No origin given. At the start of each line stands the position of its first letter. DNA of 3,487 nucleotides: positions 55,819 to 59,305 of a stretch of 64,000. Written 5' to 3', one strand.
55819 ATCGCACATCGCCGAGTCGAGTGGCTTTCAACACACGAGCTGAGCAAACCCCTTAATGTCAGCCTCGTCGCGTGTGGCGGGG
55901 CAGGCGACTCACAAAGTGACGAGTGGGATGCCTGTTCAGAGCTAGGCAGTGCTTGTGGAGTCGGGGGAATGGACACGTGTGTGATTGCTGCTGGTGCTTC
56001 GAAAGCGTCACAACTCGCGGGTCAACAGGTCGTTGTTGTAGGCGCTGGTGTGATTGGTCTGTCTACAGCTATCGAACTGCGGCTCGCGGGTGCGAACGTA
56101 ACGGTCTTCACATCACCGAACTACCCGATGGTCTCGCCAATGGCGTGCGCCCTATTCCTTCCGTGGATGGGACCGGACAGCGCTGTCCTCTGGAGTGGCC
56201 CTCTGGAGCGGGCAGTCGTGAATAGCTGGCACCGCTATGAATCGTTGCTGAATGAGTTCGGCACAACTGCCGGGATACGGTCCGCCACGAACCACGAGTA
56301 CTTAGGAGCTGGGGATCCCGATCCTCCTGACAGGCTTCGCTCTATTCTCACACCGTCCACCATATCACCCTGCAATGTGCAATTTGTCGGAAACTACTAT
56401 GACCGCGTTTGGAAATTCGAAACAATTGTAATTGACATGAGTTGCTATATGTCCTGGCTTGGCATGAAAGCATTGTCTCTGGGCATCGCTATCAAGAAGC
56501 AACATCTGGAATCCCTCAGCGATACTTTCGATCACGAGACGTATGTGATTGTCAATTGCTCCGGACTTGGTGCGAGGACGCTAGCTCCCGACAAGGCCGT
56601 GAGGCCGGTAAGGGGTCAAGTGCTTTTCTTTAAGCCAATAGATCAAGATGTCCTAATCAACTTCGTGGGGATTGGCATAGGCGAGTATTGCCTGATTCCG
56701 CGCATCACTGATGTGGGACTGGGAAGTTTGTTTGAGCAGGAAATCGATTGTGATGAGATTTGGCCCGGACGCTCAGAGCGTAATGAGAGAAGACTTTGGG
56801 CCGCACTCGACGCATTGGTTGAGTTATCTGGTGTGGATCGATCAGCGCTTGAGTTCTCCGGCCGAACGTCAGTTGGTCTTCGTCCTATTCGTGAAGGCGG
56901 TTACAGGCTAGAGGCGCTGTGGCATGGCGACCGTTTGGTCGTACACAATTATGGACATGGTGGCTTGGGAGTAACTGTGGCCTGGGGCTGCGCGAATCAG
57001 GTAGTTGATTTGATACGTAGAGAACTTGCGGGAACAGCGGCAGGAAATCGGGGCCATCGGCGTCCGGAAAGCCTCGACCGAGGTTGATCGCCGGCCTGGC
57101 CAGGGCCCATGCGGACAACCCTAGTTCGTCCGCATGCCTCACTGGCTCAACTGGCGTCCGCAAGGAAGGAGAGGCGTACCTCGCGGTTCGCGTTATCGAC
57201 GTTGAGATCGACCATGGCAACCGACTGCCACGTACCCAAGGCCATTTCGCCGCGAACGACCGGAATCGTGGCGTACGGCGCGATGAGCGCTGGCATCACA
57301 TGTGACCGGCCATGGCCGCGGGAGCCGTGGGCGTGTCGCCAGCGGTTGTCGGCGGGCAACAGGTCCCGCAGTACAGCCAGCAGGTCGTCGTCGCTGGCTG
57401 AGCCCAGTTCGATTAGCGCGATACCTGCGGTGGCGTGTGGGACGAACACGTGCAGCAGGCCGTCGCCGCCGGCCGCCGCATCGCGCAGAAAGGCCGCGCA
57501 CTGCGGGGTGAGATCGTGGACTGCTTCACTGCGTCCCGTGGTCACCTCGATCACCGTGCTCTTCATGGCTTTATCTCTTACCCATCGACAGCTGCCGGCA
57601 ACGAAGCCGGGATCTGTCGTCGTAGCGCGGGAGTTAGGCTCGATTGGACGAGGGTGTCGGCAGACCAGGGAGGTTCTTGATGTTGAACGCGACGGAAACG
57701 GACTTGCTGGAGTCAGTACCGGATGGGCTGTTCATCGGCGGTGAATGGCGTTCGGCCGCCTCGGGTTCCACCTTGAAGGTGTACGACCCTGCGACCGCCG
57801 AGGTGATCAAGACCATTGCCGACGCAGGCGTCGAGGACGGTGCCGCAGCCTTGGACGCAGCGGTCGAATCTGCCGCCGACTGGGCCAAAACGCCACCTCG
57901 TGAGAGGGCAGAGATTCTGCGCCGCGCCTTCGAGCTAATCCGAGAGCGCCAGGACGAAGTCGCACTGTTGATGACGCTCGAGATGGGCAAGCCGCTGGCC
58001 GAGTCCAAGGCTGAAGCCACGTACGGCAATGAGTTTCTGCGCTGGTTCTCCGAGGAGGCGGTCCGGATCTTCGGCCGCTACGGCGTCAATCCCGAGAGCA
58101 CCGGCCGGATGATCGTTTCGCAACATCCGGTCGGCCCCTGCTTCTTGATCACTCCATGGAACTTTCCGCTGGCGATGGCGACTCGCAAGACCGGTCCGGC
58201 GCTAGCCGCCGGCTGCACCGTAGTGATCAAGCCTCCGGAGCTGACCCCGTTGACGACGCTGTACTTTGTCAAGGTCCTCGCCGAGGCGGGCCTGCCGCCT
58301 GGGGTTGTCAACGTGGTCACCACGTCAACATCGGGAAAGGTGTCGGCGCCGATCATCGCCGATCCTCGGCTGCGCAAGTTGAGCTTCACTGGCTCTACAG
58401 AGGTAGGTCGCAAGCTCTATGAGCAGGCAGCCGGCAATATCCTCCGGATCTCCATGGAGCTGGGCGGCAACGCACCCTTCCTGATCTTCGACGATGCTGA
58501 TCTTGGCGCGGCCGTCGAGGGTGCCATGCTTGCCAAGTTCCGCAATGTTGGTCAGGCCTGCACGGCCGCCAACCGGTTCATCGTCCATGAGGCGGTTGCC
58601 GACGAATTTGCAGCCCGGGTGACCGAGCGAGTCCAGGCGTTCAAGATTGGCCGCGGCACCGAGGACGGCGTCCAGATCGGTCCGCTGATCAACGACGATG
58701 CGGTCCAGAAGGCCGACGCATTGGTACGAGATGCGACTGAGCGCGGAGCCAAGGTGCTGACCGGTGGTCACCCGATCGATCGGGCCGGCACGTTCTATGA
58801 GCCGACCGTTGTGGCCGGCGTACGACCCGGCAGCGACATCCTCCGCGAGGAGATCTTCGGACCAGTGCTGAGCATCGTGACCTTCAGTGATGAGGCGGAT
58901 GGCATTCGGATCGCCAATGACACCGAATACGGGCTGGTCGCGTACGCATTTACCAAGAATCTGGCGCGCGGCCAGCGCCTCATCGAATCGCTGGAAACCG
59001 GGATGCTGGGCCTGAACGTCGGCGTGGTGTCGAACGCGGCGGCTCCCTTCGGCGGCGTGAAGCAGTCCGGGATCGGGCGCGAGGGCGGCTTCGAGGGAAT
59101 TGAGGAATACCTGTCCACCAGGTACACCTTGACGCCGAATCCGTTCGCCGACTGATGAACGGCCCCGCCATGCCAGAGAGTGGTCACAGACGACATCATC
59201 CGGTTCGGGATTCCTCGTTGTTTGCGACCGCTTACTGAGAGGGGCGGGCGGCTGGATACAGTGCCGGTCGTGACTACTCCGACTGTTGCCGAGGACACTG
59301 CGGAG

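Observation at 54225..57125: AT-shifted 2.7-kb islet bracketed by an intact aminotransferase gene and a decayed copy of that gene's own 5' end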

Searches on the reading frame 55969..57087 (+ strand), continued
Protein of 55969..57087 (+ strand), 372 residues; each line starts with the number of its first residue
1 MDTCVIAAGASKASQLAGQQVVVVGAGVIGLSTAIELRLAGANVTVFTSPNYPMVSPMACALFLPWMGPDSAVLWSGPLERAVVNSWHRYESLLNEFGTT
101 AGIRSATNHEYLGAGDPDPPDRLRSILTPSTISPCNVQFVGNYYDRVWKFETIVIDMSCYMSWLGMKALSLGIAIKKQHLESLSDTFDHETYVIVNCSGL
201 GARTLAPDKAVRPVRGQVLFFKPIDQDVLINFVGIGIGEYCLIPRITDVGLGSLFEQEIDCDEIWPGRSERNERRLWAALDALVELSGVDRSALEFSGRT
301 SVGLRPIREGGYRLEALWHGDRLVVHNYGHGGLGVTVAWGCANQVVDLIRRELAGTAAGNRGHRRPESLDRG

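Call 40: find_encoding_contigs(protein=P0032, flank=10000, max_places=3)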
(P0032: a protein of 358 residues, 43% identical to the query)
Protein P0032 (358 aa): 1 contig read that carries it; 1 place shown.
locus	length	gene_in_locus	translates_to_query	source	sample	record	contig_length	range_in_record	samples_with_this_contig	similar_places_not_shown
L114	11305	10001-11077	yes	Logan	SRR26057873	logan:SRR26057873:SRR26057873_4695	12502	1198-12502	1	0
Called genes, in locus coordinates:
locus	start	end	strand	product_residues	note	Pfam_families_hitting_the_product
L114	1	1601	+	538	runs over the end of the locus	PF00361:Proton_antipo_M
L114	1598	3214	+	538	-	PF00361:Proton_antipo_M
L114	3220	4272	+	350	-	PF00348:polyprenyl_synt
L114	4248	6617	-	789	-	-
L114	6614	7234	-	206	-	-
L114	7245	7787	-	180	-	-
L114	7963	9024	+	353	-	PF12844:HTH_19 (weak), PF13560:HTH_31, PF01381:HTH_3 (weak), PF13413:HTH_25 (faint)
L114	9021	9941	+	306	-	-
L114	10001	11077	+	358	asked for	PF01266:DAO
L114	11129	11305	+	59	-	?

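Call 57: search_solved_structures(query=window:55969-57087:+, max_evalue=0.00001, show_alignments=1)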
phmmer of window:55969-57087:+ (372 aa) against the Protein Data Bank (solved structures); distinct sequences matched with E-value up to 0.00001: 17.
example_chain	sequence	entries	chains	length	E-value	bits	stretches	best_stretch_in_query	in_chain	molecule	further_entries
8hy5_A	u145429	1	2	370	3.1e-21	78.9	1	12-353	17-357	D-amino-acid oxidase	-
1an9_A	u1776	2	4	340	8.1e-21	77.5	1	20-351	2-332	D-AMINO ACID OXIDASE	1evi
1dao_A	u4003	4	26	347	8.4e-21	77.4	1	20-351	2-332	D-AMINO ACID OXIDASE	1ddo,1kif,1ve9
6rkf_A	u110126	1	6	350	8.5e-21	77.4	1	19-349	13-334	D-aspartate oxidase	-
4yjd_A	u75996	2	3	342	3.4e-20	75.4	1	20-351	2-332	D-amino-acid oxidase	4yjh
4yjf_B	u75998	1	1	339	3.4e-20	75.4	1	20-351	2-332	D-amino-acid oxidase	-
4yjg_B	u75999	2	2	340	3.4e-20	75.4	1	20-351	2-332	D-amino-acid oxidase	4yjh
4yjf_A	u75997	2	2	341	3.4e-20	75.4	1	20-351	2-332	D-amino-acid oxidase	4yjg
3wgt_A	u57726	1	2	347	3.5e-20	75.4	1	20-351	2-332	D-amino-acid oxidase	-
7ct4_A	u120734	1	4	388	5.1e-20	74.8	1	145-353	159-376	D-amino acid oxidase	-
6kbp_A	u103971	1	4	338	9.5e-20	73.9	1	20-351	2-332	D-amino-acid oxidase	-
5zj9_A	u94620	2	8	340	1.9e-19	72.9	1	20-351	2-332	D-amino-acid oxidase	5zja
2du8_A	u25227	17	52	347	2e-19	72.9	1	20-352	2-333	D-amino-acid oxidase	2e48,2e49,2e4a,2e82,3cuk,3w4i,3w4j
3g3e_A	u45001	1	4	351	2e-19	72.9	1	20-352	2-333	D-amino-acid oxidase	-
5wwv_A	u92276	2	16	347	2.7e-19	72.5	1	20-351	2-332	D-amino-acid oxidase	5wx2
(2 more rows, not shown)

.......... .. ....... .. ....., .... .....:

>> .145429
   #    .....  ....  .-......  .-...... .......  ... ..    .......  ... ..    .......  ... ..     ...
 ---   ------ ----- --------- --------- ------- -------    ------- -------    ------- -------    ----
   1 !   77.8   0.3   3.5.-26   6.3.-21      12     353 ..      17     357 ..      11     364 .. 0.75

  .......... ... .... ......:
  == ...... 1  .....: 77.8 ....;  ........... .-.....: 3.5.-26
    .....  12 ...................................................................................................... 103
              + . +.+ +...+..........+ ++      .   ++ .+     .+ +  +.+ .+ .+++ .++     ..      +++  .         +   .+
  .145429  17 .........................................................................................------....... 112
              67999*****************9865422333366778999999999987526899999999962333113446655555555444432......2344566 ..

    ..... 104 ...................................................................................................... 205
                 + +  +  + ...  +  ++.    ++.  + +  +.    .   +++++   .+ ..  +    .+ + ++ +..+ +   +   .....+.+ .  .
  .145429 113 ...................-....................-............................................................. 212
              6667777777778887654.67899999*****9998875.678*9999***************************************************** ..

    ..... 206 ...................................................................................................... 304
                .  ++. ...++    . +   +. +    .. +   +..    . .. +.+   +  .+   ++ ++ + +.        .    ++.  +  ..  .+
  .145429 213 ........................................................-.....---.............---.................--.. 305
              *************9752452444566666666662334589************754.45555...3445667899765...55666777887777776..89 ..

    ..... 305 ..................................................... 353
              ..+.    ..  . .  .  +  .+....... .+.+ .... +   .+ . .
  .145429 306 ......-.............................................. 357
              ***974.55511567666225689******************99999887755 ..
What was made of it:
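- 55969..57087 (+): D-amino-acid-oxidase-family flavoenzyme, 372 aa. The conserved part ends near residue 353-357. The last 16 codons and the stop lie in the antisense of the AT fragment. Full-length match to solved D-amino-acid oxidases (8hy5, E 3e-21; call 57).
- On D-amino-acid oxidase family (Pfam PF01266 DAO): 8hy5 and other D-amino-acid oxidases at E 3e-21 over residues 12-353 (call 57).
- Closest known: TrmB/TrmBL2-type regulators. Same: The oxidase aligns over its full length with solved D-amino-acid oxidases (call 57).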

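Call 68: search_protein_families(library=pfam, proteins=[L113:8012-9214:+, L113:2721-3020:+, L113:2977-3213:+, L113:6554-6967:+, L113:7746-7961:+, L113:4070-5587:+], max_evalue=0.01)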
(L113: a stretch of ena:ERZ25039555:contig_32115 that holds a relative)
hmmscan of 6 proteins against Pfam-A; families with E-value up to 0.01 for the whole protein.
L113:8012-9214:+ (400 aa): 1 family
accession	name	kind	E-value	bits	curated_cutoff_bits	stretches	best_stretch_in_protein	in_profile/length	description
PF13683.12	rve_3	-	3.5e-20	71.9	26.5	1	9-72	1-63/67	Integrase core domain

L113:2721-3020:+ (99 aa): 0 families

L113:2977-3213:+ (78 aa): 0 families

L113:6554-6967:+ (137 aa): 1 family
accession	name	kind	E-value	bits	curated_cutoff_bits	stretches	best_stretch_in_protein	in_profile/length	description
PF00903.31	Glyoxalase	-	6.8e-07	30.1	20.6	1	6-115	2-121/121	Glyoxalase/Bleomycin resistance protein/Dioxygenase superfamily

L113:7746-7961:+ (71 aa): 0 families

L113:4070-5587:+ (505 aa): 1 family
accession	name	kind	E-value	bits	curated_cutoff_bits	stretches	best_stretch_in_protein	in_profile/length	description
PF01609.27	DDE_Tnp_1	-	8.2e-14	52.3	23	1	208-446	42-198/200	Transposase DDE domain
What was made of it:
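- On Site-specific integrative element scar in a gene end (e14/icd type): L113 has an IS transposase, an rve_3 protein and a relaxase beyond the island, but no recombinase tied to this site (call 68).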

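Call 73: find_encoding_contigs(protein=P0021, flank=5000, max_places=4)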
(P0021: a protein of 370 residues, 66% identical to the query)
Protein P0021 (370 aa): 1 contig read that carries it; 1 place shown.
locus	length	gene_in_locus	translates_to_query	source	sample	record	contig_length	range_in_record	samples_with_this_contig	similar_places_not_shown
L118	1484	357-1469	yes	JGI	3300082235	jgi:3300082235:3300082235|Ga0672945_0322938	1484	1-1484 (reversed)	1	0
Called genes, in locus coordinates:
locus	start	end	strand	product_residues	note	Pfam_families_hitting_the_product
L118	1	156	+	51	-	?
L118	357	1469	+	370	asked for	PF01266:DAO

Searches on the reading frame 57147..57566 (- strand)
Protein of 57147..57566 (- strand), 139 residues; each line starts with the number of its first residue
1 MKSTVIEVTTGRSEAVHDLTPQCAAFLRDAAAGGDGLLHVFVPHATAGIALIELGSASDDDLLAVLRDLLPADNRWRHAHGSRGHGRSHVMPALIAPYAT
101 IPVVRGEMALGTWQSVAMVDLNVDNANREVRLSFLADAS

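Call 7: search_protein_families(library=pfam, proteins=[window:57147-57566:-], max_evalue=0.01)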
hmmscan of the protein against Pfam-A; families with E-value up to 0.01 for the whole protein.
window:57147-57566:- (139 aa): 1 family
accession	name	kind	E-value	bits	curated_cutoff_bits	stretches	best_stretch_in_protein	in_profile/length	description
PF01894.22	UPF0047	-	5.5e-25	88.2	27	1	18-132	1-115/117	Uncharacterised protein family UPF0047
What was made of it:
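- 57147..57566 (-): yjbQ (UPF0047), the host gene on the right flank. It is itself variably present in this slot among relatives. Pfam UPF0047 at E 5.5e-25 (call 7).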

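Call 12: find_encoding_contigs(protein=window:57147-57566:-, flank=8000, max_places=10)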
Protein window:57147-57566:- (139 aa): 21 contigs read that carry it; 10 places shown.
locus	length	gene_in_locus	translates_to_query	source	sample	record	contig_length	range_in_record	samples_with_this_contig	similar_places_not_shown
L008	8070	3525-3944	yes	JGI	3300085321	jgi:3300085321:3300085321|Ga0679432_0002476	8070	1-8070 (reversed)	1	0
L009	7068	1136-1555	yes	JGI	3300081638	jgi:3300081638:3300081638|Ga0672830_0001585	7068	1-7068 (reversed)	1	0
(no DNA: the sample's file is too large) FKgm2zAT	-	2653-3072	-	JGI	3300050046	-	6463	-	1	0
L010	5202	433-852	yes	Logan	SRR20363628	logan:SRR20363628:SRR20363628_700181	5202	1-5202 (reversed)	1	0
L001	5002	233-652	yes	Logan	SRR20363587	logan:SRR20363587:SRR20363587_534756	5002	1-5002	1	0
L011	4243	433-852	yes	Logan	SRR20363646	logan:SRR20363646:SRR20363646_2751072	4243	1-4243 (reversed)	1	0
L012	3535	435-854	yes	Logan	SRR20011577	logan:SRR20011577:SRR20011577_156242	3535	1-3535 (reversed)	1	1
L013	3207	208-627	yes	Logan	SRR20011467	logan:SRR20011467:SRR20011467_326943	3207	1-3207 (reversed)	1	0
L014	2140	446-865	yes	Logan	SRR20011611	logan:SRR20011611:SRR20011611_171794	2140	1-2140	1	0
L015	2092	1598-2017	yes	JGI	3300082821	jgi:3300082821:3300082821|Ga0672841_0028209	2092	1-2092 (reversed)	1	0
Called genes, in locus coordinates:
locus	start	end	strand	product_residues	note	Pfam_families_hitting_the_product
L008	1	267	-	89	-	?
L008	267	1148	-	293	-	PF04011:LemA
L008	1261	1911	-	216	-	PF00156:Pribosyltran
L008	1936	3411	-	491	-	PF00171:Aldedh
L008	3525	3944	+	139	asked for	PF01894:YjbQ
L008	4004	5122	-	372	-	PF07992:Pyr_redox_2 (faint), PF01266:DAO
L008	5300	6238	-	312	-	PF01381:HTH_3, PF13413:HTH_25 (faint), PF13560:HTH_31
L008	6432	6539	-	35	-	-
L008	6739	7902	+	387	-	PF00155:Aminotran_1_2, PF00266:Aminotran_5 (weak), PF01041:DegT_DnrJ_EryC1 (weak), PF01053:Cys_Met_Meta_PP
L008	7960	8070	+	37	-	?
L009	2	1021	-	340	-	?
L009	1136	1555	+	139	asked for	PF01894:YjbQ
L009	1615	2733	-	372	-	PF07992:Pyr_redox_2 (faint), PF01266:DAO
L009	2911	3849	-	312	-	PF01381:HTH_3, PF13413:HTH_25 (faint), PF13560:HTH_31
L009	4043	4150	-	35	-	-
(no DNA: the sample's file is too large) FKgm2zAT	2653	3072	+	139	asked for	PF01894:YjbQ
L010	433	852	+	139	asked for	PF01894:YjbQ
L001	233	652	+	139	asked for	PF01894:YjbQ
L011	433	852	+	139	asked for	PF01894:YjbQ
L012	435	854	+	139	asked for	PF01894:YjbQ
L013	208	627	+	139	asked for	PF01894:YjbQ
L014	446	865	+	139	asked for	PF01894:YjbQ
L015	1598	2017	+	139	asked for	PF01894:YjbQ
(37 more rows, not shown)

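Call 34: search_protein_families(library=ncbifam, proteins=[window:57147-57566:-], max_evalue=0.01)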
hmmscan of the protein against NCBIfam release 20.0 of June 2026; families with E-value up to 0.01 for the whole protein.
window:57147-57566:- (139 aa): 1 family
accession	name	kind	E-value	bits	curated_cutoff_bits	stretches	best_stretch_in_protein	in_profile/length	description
TIGR00149.1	TIGR00149_YjbQ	hypoth_equivalog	1.7e-20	73.1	67.75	1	6-132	3-127/132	secondary thiamine-phosphate synthase enzyme YjbQ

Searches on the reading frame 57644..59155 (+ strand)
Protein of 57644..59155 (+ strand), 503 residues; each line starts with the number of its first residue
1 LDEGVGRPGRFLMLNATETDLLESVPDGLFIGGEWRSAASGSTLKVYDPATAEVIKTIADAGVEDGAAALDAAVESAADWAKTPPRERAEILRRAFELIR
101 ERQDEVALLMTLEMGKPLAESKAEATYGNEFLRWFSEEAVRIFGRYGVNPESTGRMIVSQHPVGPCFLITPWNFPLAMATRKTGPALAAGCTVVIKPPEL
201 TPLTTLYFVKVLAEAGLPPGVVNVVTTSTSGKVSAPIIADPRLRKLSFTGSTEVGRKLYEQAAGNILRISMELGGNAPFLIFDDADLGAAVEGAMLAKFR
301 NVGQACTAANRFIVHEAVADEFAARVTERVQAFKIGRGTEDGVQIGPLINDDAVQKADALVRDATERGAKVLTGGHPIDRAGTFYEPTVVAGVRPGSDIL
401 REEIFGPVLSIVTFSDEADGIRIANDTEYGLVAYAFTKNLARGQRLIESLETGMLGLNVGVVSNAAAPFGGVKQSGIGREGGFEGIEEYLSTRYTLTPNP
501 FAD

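Call 7: search_protein_families(library=pfam, proteins=[window:57644-59155:+], max_evalue=0.01)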
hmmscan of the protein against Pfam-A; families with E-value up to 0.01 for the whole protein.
window:57644-59155:+ (503 aa): 2 families
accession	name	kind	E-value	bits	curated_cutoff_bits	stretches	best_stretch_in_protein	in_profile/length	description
PF00171.27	Aldedh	-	1.4e-160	535.3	23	1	35-493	1-459/461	Aldehyde dehydrogenase family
PF11300.13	DUF3102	-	0.0089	16.7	24.4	0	97-138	11-51/129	Protein of unknown function (DUF3102)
